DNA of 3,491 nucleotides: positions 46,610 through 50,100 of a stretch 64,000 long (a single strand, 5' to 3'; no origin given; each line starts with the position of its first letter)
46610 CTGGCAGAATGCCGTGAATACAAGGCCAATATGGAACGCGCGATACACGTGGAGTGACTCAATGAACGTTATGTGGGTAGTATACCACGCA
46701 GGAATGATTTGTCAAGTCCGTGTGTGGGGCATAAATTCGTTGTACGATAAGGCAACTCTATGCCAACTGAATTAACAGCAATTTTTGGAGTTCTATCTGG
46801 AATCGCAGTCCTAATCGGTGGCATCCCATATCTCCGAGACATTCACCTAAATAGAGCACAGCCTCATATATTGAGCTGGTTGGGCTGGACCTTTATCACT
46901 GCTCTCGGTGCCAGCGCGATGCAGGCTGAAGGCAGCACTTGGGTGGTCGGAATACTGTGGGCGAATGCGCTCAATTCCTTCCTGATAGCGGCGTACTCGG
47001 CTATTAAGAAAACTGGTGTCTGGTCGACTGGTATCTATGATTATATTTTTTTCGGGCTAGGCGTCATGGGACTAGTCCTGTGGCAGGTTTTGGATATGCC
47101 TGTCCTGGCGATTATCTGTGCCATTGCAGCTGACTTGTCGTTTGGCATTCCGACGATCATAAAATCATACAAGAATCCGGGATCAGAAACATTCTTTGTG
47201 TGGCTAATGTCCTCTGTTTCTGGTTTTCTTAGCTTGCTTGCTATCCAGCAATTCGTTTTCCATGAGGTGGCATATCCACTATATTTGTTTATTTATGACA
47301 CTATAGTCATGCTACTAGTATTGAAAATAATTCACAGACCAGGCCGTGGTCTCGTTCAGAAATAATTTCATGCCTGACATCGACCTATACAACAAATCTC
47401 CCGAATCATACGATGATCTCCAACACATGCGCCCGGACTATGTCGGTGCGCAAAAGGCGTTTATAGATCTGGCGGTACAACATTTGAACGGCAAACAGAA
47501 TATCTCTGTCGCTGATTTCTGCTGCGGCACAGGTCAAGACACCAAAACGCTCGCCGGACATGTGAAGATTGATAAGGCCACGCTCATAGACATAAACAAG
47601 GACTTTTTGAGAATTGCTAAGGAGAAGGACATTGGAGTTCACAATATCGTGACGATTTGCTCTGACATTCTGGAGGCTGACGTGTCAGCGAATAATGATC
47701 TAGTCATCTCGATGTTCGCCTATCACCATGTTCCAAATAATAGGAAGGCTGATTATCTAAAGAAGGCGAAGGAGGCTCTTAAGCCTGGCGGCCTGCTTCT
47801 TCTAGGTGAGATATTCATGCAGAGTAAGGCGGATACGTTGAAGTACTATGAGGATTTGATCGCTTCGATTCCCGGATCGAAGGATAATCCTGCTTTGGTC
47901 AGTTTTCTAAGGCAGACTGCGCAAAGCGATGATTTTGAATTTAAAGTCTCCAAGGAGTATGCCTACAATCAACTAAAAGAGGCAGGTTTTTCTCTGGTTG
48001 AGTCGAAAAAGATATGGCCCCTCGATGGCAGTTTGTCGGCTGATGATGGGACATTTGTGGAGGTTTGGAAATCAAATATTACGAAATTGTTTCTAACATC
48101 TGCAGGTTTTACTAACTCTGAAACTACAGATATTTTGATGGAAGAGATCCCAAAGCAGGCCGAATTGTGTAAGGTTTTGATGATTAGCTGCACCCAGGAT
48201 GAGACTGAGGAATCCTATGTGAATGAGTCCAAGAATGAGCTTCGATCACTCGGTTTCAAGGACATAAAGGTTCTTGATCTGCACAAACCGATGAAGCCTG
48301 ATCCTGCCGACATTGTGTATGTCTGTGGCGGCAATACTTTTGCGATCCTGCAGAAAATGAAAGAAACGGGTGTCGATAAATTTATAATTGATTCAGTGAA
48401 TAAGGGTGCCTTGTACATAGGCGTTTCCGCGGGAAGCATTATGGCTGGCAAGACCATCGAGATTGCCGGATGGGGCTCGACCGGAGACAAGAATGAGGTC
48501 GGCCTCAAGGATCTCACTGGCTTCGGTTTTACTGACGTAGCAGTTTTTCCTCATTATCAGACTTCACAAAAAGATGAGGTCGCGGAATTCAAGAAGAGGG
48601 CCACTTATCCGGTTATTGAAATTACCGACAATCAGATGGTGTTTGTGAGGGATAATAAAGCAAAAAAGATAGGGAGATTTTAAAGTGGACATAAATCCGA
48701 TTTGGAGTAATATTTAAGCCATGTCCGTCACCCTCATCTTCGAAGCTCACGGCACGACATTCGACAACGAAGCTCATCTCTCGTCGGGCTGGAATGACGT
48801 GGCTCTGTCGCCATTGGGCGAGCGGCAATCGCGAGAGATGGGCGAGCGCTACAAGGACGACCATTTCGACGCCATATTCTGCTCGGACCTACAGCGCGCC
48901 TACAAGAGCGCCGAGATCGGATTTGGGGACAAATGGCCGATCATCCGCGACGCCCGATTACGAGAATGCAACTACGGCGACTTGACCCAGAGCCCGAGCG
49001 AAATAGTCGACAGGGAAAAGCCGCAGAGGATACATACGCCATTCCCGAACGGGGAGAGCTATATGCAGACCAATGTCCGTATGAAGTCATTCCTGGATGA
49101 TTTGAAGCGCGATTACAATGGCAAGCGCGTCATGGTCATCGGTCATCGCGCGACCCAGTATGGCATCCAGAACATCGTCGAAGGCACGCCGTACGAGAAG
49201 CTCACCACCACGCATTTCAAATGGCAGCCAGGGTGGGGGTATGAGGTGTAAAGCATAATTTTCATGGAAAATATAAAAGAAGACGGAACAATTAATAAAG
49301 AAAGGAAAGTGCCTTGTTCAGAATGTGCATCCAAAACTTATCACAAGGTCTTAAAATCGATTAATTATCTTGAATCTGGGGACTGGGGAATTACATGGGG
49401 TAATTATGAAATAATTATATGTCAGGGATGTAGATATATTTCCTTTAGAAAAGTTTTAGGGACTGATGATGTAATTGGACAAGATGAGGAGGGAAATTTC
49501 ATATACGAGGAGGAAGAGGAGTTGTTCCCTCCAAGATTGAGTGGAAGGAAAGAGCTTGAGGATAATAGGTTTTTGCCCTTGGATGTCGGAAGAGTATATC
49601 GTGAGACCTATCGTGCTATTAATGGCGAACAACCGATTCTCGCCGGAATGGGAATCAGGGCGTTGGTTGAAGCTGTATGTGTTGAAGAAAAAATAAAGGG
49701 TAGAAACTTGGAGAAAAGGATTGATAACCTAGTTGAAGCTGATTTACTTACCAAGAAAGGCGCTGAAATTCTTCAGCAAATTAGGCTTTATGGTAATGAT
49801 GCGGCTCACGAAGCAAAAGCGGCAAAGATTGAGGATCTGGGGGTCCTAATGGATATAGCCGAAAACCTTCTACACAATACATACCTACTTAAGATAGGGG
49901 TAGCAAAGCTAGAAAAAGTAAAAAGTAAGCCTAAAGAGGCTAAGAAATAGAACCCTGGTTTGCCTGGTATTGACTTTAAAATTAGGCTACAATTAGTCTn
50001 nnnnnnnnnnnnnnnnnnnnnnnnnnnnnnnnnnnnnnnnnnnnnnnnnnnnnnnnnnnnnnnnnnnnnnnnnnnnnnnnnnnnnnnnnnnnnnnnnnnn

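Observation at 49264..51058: Candidate toxin-antitoxin/defence module: DUF4145 protein, Panacea (DUF4065) antitoxin-like gene and a tightly coupled downstream ORF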

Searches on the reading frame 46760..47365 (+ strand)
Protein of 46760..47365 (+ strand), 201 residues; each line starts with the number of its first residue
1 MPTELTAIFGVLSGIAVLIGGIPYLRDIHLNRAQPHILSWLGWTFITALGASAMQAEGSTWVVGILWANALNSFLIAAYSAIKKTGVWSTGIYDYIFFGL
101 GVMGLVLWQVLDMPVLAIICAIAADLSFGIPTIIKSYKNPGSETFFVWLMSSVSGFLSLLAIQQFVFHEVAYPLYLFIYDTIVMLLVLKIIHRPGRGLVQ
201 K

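Call 3: search_protein_families(library=pfam, proteins=[window:46760-47365:+], max_evalue=1)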
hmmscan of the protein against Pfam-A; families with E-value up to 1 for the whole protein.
window:46760-47365:+ (201 aa): 1 family
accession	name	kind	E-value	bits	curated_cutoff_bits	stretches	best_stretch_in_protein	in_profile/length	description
PF13386.12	DsbD_2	-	0.003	17.9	24.9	1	5-107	69-168/199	Cytochrome C biogenesis protein transmembrane region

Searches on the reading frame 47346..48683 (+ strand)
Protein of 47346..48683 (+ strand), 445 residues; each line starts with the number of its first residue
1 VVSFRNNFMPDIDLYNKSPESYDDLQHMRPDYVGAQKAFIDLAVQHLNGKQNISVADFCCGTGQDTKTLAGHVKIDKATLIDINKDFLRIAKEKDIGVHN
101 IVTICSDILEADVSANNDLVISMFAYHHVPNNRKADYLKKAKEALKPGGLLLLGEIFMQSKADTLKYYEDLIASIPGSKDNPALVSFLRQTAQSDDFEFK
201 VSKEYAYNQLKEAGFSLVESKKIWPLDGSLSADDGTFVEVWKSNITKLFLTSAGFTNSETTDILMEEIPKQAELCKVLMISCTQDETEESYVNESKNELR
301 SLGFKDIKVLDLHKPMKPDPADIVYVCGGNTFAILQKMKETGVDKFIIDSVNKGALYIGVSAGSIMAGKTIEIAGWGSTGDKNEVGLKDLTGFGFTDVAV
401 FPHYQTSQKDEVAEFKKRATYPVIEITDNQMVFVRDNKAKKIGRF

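Call 3: search_protein_families(library=pfam, proteins=[window:47346-48683:+], max_evalue=1)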
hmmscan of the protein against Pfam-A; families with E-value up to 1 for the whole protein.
window:47346-48683:+ (445 aa): 16 families
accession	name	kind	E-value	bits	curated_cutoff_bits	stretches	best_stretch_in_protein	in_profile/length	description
PF03575.23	Peptidase_S51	-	3.7e-30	105.6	23.9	1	249-441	2-205/206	Peptidase family S51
PF13649.12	Methyltransf_25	-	5e-15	56.4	27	1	55-149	1-97/97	Methyltransferase domain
PF08241.18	Methyltransf_11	-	3.1e-11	44.2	21.2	1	57-152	2-94/95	Methyltransferase domain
PF08242.18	Methyltransf_12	-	1.3e-10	42.3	30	1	57-151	2-98/98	Methyltransferase domain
PF13847.12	Methyltransf_31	-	1.6e-10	41.3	27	1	51-157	3-113/145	Methyltransferase domain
PF01209.24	Ubie_methyltran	-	1.9e-08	34.4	20.1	1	41-155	37-153/233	ubiE/COQ5 methyltransferase family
PF13489.12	Methyltransf_23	-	3.6e-08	33.7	27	1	49-160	20-123/164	Methyltransferase domain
PF02353.26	CMAS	-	1.9e-07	31.2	27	1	35-164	46-175/273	Mycolic acid cyclopropane synthetase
PF05175.20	MTS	-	1.1e-05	25.6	23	1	43-153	23-138/170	Methyltransferase small domain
PF05891.18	Methyltransf_PK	-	9.1e-05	22.5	27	1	31-165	34-171/218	AdoMet dependent proline di-methyltransferase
PF07685.20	GATase_3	-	0.0037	17.4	27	1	299-373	19-94/196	CobB/CobQ-like glutamine amidotransferase domain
PF00398.26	RrnaAD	-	0.006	16.1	24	1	38-116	17-93/263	Ribosomal RNA adenine dimethylase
PF03848.20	TehB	-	0.024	14.5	20.4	1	55-152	34-131/193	Tellurite resistance protein TehB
PF03291.22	mRNA_G-N7_MeTrfase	-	0.029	13.9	26.6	1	40-93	49-102/315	mRNA (guanine-N(7))-methyltransferase domain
PF20922.3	Anamorsin_N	-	0.031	14.4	27.1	1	116-173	51-109/163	Anamorsin, N-terminal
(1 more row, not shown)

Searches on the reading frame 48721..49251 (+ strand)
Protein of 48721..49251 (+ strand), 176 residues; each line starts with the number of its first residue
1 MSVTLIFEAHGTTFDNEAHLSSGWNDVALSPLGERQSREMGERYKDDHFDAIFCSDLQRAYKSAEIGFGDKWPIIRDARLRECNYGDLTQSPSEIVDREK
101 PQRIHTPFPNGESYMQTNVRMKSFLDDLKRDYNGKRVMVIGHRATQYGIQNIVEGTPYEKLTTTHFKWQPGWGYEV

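Call 3: search_protein_families(library=pfam, proteins=[window:48721-49251:+], max_evalue=1)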
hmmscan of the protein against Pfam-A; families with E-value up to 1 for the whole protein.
window:48721-49251:+ (176 aa): 1 family
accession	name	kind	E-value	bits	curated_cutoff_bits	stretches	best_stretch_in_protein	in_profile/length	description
PF00300.27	His_Phos_1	-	1.9e-30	106.4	21.7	1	10-163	6-168/194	Histidine phosphatase superfamily (branch 1)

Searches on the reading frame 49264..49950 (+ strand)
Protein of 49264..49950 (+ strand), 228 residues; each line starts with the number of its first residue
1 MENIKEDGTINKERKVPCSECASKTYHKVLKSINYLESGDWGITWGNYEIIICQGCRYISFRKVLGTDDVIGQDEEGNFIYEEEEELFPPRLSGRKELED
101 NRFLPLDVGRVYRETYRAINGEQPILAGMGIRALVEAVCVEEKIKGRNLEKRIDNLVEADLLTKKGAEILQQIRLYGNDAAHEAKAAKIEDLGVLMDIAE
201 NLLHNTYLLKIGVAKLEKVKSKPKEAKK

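Call 3: search_protein_families(library=pfam, proteins=[window:49264-49950:+], max_evalue=1)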
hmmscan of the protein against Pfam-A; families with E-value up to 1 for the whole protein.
window:49264-49950:+ (228 aa): 2 families
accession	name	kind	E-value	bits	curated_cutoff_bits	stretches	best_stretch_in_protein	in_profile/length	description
PF13643.11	DUF4145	-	4.1e-19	68.9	23.1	1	114-199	2-87/88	Domain of unknown function (DUF4145)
PF17727.6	CtsR_C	-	0.054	14.2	23.8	1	139-172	12-45/72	CtsR C-terminal dimerization domain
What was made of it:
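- On RAZR / PD-T7-4 (for 49264-49950): PF13643 E 4.1e-19 (call 3).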

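Call 4: search_protein_families(library=padloc, proteins=[window:49264-49950:+], max_evalue=1)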
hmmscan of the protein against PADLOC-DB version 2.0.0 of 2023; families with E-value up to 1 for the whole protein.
window:49264-49950:+ (228 aa): 2 families
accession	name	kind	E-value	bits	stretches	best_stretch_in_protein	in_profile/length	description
PDLC04109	PD-T7-4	-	2.7e-07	28.3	1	16-185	14-157/211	-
PDLC04472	PDC-M16A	-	0.013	11.8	1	147-209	61-115/930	-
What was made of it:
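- On RAZR / PD-T7-4 (for 49264-49950): PADLOC PDLC04109 E 2.7e-7, covering profile positions 14-157 of 211 (call 4).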

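Call 5: search_protein_families(library=ncbifam, proteins=[window:49264-49950:+], max_evalue=1)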
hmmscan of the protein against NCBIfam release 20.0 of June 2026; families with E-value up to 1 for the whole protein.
window:49264-49950:+ (228 aa): 1 family
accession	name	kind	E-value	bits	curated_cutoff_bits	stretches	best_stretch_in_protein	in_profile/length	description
NF008521.0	PRK11448.1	equivalog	0.078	10.9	729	1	137-188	48-102/1123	type I restriction-modification system endonuclease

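Call 16: search_protein_families(library=phrogs, proteins=[window:49264-49950:+], max_evalue=1)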
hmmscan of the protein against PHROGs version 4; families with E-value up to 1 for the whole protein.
window:49264-49950:+ (228 aa): 3 families
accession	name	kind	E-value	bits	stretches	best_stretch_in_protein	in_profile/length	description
phrog_1305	-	DNA, RNA and nucleotide metabolism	1.2e-28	101.1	1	4-222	5-221/226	DNA binding protein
phrog_22005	-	unknown function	8e-08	33.4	1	128-209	91-173/187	-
phrog_18323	-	unknown function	0.35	11.9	1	74-86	11-23/47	-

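Call 56: search_solved_structures(query=window:49264-49950:+, max_evalue=1, show_alignments=1)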
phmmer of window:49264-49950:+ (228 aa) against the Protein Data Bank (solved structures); distinct sequences matched with E-value up to 1: 7.
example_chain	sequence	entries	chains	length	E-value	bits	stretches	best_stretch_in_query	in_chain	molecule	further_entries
9j4d_F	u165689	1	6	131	0.16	15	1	51-129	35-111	Tubulin polymerization-promoting protein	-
1ysa_C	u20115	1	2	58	0.43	13.6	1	175-219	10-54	PROTEIN (GCN4)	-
9j4e_E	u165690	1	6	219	0.45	13.5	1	51-130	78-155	Tubulin polymerization-promoting protein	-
1ld4_E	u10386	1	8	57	0.45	13.5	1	176-219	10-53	GENERAL CONTROL PROTEIN GCN4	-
2dgc_A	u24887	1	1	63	0.49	13.4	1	174-219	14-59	PROTEIN (GCN4)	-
1dgc_A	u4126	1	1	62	0.5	13.4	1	175-219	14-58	PROTEIN (GCN4)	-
9j4f_A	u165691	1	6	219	0.86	12.6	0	52-130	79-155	Tubulin polymerization-promoting protein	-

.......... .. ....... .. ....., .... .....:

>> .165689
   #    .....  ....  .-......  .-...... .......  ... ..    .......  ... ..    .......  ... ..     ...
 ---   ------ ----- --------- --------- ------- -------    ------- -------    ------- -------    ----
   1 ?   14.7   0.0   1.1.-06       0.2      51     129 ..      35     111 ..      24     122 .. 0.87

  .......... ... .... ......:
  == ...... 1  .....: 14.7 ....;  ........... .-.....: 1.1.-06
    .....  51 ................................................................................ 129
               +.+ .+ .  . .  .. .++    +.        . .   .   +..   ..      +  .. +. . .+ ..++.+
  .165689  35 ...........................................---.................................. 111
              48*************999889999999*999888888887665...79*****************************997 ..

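Call 61: search_dna_similar(query=window:49264-49947:+, collection=phages, mode=protein, max_evalue=0.00001, max_rows=10)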
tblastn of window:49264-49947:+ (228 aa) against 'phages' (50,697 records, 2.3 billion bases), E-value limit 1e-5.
No match.

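Call 67: find_homologous_proteins(query=window:49264-49950:+, max_evalue=0.00001)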
Query window:49264-49950:+ (228 aa): 41 proteins with E <= 0.00001 among 378 candidates.
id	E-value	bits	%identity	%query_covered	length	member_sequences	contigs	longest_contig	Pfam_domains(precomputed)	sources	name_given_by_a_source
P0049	1.2e-146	504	100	100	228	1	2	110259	PF13643.12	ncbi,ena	ncbi:MAG: DUF4145 domain-containing protein [Patescibacteria group bacterium]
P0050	2.4e-90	320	68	90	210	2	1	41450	PF13643.12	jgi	jgi:hypothetical protein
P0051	9.8e-79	282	58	96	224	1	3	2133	PF13643.12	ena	-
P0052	1.8e-75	272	56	99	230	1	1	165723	PF13643.12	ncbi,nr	ncbi:DUF4145 domain-containing protein [Candidatus Nomurabacteria bacterium]|nr:DUF4145 domain-conta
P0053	1.4e-71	259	57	91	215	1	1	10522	PF13643.12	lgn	-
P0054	4.6e-67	244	54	90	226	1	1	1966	PF13643.12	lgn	-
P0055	8.3e-67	243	52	90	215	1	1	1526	PF13643.12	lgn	-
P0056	3.7e-66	241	54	92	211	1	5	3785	PF13643.12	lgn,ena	-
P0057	1.1e-65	240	53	94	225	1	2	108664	PF13643.12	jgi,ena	jgi:hypothetical protein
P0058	3.5e-65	238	52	90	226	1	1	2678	PF13643.12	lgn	-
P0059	1.2e-52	197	47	92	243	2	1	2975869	PF13643.12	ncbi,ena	-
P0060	7.4e-52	194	46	99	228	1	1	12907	PF13643.12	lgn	-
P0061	1.8e-50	190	43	99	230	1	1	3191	PF13643.12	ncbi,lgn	ncbi:MAG: DUF4145 domain-containing protein [Vampirovibrionia bacterium]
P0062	1.3e-49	187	47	92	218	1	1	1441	PF13643.12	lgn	-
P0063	5.3e-49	185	45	94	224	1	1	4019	PF13643.12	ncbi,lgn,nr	ncbi:DUF4145 domain-containing protein [Patescibacteria group bacterium]|nr:DUF4145 domain-containin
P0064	2.3e-48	183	44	98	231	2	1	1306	PF13643.12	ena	-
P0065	6.8e-48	181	45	92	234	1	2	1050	PF13643.12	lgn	-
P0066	1.3e-47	181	44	94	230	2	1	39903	PF13643.12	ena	-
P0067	1.4e-46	177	44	88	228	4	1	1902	PF13643.12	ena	-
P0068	2.3e-46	176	44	91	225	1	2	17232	PF13643.12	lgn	-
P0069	5.0e-46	175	44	92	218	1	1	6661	PF13643.12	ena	-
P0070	1.8e-45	173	46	92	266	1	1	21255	PF13643.12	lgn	-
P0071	7.9e-45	171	43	93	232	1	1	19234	PF13643.12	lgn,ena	-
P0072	2.5e-44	170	46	92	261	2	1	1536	PF25205.2,PF13643.12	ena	-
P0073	3.8e-44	169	43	94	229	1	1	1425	PF13643.12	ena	-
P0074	6.3e-44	168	43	92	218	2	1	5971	PF13643.12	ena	-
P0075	7.6e-44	168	45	92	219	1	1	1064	PF13643.12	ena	-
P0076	1.0e-43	168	44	92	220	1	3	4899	PF13643.12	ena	-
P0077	1.4e-42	164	41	96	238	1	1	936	PF13643.12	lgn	-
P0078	3.2e-42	163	46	91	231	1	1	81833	PF13643.12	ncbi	-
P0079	6.3e-42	162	44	92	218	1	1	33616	PF13643.12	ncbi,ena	-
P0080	4.1e-41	159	40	94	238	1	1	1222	PF13643.12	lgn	-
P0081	1.6e-40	157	42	96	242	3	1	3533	PF13643.12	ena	-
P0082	1.9e-40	157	41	94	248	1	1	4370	PF13643.12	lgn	-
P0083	4.8e-38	149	42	87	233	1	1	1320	PF13643.12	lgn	-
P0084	3.7e-37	146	43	97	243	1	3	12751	PF13643.12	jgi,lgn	-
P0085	8.9e-37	145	42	92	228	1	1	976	PF13643.12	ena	-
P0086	6.0e-36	142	38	92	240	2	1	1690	PF13643.12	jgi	jgi:hypothetical protein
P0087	2.0e-35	141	40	86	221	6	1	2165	PF13643.12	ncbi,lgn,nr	ncbi:hypothetical protein CVE24_09020 [Pseudomonas syringae pv. actinidiae]|nr:hypothetical protein 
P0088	4.7e-34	136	41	97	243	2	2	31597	PF13643.12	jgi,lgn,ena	-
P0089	2.7e-33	134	38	91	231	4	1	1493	PF13643.12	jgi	jgi:ribosomal protein L37E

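Call 68: find_encoding_contigs(protein=P0050, flank=4000, max_places=1)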
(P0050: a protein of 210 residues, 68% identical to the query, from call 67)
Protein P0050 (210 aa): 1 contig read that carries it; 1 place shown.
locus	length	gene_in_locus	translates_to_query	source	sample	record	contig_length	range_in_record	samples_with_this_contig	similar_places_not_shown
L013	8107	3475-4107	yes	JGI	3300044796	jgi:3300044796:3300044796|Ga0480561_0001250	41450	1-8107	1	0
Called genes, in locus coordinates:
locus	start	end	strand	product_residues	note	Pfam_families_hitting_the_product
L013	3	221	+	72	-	?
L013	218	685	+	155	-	PF00293:NUDIX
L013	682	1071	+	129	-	-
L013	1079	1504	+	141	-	-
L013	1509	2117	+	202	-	-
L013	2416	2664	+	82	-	-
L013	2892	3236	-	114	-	PF18932:DUF5681 (weak)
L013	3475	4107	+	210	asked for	PF13643:DUF4145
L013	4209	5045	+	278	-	PF00248:Aldo_ket_red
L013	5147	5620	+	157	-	PF00293:NUDIX, PF14815:NUDIX_4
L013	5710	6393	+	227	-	-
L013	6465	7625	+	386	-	-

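Call 69: find_encoding_contigs(protein=P0052, flank=4000, max_places=1)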
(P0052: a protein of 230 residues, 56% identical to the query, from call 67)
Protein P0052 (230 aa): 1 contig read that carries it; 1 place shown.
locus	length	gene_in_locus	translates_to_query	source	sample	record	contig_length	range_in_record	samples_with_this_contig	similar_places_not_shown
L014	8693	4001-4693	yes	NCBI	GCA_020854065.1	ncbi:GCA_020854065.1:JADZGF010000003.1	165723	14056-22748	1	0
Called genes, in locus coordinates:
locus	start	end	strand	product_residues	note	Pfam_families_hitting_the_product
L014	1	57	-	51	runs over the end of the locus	-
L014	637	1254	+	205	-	PF13483:Lactamase_B_3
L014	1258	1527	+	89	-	-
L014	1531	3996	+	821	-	PF00521:DNA_topoisoIV, PF03989:DNA_gyraseA_C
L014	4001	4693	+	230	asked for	PF13643:DUF4145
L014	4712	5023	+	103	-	PF04266:ASCH (weak)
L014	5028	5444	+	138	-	-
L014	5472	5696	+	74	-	PF07866:DUF1653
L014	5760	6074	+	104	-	-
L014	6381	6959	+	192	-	-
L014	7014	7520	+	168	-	PF10517:DM13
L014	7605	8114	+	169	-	-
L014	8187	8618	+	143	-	PF00293:NUDIX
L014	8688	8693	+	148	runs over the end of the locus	-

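Call 70: find_encoding_contigs(protein=P0057, flank=4000, max_places=1)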
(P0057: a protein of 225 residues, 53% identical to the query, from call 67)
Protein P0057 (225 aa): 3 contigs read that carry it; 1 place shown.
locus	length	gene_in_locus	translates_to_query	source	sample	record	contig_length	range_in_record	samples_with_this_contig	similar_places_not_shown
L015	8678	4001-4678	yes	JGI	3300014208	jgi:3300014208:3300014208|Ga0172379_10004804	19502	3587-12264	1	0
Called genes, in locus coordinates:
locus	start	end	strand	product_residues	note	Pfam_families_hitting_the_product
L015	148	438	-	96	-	-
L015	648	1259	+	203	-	PF13483:Lactamase_B_3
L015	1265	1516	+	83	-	-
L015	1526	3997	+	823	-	PF00521:DNA_topoisoIV, PF03989:DNA_gyraseA_C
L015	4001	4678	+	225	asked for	PF13643:DUF4145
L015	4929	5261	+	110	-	PF04266:ASCH (weak)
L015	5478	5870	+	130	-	PF13344:Hydrolase_6 (weak), PF00702:Hydrolase, PF13419:HAD_2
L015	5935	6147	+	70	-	-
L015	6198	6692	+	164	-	PF00293:NUDIX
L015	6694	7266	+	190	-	PF00702:Hydrolase, PF13419:HAD_2 (weak)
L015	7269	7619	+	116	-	-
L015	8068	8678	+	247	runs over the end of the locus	PF00551:Formyl_trans_N (faint)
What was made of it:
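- On RAZR / PD-T7-4 (for 49264-49950): Homologues sit in unrelated contexts with no conserved partner (calls 68-70).
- Three DUF4145 homologues of 53-68% identity have no PanA or ORF3 nearby (calls 68-70).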
